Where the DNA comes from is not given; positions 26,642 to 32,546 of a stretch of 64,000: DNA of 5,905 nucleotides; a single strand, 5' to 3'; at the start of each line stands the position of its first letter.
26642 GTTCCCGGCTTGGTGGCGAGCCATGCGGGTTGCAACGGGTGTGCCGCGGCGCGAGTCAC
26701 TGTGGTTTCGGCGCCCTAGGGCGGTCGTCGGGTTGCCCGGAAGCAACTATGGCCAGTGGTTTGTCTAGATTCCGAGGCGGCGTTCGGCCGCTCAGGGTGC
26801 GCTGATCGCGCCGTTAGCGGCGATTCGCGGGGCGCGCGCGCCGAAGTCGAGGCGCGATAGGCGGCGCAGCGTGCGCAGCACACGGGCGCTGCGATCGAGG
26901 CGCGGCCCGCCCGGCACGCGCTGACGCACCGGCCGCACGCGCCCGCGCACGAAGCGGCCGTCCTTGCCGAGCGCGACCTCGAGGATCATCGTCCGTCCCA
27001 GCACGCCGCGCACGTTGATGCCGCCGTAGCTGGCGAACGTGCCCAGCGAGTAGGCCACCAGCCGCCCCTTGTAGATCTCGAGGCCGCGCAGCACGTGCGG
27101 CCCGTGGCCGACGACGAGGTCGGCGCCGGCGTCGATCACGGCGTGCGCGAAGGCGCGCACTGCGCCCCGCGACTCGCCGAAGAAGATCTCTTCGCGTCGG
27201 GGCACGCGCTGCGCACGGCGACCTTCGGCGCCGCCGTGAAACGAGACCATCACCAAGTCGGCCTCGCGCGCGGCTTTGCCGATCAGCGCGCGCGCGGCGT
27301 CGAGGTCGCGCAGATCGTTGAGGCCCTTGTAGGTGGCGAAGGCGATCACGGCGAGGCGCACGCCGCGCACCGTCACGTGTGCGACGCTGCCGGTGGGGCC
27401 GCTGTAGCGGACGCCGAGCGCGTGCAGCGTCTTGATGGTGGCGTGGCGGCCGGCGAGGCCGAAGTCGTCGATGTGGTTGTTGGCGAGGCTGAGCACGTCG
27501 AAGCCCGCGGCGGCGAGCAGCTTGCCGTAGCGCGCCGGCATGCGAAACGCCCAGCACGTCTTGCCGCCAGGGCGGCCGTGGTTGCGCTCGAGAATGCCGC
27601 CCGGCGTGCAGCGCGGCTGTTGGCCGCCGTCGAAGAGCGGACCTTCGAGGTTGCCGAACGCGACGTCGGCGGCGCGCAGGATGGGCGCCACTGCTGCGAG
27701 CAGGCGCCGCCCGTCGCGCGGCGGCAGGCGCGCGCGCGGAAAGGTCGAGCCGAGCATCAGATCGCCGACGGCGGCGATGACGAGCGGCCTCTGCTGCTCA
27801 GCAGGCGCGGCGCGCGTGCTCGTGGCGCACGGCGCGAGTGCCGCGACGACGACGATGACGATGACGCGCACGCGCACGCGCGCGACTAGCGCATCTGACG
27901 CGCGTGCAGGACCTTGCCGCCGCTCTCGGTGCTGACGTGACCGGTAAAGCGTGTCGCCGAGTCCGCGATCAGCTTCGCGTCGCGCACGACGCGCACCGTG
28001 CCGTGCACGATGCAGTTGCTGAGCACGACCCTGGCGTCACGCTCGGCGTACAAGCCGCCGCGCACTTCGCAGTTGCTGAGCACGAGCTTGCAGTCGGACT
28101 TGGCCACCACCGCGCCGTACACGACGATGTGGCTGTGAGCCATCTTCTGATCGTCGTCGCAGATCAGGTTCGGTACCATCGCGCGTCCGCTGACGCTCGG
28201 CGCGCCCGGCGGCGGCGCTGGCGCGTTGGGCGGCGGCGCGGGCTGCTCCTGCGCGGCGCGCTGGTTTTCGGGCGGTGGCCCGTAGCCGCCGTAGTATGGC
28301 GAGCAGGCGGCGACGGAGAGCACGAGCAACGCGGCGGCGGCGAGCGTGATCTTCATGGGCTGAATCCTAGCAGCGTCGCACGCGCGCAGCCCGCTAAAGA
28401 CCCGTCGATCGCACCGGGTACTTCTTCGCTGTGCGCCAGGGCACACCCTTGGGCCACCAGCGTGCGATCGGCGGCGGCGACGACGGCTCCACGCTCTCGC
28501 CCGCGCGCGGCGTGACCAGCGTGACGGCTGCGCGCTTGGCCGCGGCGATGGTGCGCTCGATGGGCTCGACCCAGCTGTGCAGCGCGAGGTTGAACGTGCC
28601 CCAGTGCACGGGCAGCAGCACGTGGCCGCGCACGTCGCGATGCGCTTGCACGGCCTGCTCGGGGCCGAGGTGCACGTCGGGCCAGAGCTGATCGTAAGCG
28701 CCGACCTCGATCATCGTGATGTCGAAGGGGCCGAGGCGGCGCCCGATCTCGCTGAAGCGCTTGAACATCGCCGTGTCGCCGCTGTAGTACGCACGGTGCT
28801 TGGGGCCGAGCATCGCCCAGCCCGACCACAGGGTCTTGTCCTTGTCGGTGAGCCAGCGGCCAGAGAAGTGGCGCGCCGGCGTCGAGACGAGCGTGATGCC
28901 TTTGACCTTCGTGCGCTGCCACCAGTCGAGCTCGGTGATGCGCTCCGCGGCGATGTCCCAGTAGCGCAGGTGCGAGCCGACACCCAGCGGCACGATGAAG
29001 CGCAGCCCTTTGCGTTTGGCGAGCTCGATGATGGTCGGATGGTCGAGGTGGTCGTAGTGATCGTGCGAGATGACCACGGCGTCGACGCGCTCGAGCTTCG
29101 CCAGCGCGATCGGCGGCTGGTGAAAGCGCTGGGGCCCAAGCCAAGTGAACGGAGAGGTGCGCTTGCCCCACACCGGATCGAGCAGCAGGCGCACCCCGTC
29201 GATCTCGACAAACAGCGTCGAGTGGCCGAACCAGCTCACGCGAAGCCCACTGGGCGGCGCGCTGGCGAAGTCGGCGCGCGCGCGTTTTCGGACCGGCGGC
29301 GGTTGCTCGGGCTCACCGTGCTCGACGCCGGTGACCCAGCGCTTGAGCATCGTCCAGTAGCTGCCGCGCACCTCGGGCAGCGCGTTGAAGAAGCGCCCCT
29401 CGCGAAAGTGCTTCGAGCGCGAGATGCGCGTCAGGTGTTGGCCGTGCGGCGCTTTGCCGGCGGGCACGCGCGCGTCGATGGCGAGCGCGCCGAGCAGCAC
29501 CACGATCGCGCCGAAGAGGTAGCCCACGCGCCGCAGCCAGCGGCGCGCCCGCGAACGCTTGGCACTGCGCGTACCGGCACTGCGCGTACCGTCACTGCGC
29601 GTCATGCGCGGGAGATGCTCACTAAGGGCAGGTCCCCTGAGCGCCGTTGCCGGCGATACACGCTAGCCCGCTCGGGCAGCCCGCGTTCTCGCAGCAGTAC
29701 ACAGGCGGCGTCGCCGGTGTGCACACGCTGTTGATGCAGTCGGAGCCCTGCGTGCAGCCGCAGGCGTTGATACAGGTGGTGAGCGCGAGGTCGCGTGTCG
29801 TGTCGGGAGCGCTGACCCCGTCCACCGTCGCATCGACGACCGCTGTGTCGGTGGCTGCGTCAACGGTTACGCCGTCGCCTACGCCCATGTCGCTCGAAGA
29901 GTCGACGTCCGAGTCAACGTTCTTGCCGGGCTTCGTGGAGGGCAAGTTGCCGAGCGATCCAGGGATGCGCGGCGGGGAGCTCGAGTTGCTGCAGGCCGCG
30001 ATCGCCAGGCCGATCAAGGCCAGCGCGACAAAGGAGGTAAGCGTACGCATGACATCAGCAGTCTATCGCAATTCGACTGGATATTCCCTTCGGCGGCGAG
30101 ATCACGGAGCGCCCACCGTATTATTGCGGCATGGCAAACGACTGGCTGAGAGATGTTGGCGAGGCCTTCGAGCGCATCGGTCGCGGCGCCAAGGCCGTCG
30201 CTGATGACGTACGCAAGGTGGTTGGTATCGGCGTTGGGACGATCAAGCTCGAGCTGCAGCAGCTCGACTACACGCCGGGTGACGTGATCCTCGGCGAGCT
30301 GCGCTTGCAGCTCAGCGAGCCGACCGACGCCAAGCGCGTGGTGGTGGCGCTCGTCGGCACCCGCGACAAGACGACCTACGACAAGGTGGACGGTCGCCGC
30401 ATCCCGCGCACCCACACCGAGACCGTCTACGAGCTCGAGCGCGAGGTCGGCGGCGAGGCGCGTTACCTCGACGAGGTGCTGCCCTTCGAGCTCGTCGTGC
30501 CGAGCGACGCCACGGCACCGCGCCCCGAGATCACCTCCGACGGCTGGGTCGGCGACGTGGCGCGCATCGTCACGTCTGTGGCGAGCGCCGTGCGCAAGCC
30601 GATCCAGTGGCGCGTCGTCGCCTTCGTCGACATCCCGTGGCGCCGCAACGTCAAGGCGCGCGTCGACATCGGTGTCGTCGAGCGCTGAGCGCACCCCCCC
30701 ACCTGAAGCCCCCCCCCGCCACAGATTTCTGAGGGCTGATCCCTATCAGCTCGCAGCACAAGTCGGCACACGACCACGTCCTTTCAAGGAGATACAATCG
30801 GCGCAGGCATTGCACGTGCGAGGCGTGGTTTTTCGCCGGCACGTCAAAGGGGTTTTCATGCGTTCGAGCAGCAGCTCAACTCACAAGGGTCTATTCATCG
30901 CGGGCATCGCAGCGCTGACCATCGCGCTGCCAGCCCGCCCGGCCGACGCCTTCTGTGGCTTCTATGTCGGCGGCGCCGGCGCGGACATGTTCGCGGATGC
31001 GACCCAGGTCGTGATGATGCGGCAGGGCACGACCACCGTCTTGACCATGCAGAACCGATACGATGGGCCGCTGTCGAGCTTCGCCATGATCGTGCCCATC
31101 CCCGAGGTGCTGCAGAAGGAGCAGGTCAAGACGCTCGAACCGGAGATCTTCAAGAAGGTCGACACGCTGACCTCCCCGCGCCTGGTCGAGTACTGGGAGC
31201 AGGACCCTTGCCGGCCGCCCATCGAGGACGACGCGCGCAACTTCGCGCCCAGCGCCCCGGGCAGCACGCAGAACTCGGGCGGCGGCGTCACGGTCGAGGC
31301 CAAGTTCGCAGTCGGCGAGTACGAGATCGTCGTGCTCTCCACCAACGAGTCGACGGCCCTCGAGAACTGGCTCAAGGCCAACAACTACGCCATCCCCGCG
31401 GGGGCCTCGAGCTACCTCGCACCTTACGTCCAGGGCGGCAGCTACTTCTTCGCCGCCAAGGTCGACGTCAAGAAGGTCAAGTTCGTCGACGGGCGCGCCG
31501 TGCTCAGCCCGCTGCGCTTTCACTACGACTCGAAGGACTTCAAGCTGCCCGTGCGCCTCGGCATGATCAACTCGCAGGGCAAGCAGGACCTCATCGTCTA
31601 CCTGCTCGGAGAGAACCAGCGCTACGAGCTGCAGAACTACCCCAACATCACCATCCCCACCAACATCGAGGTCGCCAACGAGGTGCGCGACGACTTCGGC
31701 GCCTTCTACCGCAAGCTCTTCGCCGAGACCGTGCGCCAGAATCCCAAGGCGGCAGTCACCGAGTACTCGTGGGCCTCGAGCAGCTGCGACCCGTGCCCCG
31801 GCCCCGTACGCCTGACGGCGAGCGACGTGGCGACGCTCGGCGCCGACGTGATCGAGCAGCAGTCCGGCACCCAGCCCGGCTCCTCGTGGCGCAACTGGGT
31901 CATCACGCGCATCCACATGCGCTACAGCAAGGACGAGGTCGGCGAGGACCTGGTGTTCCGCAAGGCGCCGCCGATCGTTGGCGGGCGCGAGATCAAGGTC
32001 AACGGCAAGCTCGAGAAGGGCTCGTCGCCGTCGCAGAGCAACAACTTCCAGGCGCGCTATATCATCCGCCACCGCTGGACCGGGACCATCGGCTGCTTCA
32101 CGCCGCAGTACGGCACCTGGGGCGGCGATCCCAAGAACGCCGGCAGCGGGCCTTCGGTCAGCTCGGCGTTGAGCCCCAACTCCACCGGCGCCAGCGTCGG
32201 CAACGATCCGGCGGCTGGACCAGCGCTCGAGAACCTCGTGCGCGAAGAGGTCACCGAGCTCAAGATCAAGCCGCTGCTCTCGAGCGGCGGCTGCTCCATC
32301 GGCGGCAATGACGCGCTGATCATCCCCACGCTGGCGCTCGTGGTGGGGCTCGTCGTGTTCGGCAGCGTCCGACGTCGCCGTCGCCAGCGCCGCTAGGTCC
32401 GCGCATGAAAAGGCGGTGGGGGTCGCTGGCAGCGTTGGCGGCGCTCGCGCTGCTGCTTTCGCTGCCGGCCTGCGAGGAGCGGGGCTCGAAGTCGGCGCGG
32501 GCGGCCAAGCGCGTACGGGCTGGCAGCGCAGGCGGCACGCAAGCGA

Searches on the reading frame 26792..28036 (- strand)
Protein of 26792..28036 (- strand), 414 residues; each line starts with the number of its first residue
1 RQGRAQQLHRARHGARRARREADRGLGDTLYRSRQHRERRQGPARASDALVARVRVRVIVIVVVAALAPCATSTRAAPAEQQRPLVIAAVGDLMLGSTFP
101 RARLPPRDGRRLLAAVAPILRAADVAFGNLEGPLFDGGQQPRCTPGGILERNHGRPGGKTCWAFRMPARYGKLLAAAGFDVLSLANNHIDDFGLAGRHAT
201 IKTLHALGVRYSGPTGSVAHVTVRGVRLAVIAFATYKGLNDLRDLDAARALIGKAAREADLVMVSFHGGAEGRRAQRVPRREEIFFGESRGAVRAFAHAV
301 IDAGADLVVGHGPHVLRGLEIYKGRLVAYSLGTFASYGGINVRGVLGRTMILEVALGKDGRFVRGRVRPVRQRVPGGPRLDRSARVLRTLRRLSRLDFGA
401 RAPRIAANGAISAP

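Call 31: search_protein_families(library=pfam, proteins=[window:26792-28036:-], max_evalue=0.00001)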
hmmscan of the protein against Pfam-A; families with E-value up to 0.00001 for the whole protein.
window:26792-28036:- (414 aa): 1 family
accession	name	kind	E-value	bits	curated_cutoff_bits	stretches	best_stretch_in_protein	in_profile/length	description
PF09587.15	PGA_cap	-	2.1e-45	155.7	27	1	87-336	2-253/255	Bacterial capsule synthesis protein PGA_cap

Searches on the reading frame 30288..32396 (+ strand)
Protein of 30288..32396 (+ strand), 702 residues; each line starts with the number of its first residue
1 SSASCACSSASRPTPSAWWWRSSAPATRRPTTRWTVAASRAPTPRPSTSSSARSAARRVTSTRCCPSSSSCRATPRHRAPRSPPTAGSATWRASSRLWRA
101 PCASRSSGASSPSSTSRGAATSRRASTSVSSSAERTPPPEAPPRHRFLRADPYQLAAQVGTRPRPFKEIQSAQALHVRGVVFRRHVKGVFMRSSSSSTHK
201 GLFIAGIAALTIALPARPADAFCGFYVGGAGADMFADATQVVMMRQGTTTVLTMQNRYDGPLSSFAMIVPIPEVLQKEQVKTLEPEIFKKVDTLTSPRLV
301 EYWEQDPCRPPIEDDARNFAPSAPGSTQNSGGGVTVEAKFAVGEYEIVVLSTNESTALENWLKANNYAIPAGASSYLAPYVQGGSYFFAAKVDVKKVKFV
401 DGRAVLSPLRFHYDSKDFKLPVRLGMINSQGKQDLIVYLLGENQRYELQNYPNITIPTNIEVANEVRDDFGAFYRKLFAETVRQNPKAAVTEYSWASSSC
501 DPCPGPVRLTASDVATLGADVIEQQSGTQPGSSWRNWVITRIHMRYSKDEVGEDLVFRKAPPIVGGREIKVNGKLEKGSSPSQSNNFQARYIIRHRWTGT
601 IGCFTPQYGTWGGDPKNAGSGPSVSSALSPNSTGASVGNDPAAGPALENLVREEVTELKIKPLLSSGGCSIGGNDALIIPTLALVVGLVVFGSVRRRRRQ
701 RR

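Call 31: search_protein_families(library=pfam, proteins=[window:30288-32396:+], max_evalue=0.00001)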
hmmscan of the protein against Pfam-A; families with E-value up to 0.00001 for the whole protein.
window:30288-32396:+ (702 aa): 1 family
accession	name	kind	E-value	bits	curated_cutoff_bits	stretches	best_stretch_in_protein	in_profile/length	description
PF10092.14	DUF2330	-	1e-55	189.4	24.7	1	218-558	2-279/279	Uncharacterized protein conserved in bacteria (DUF2330)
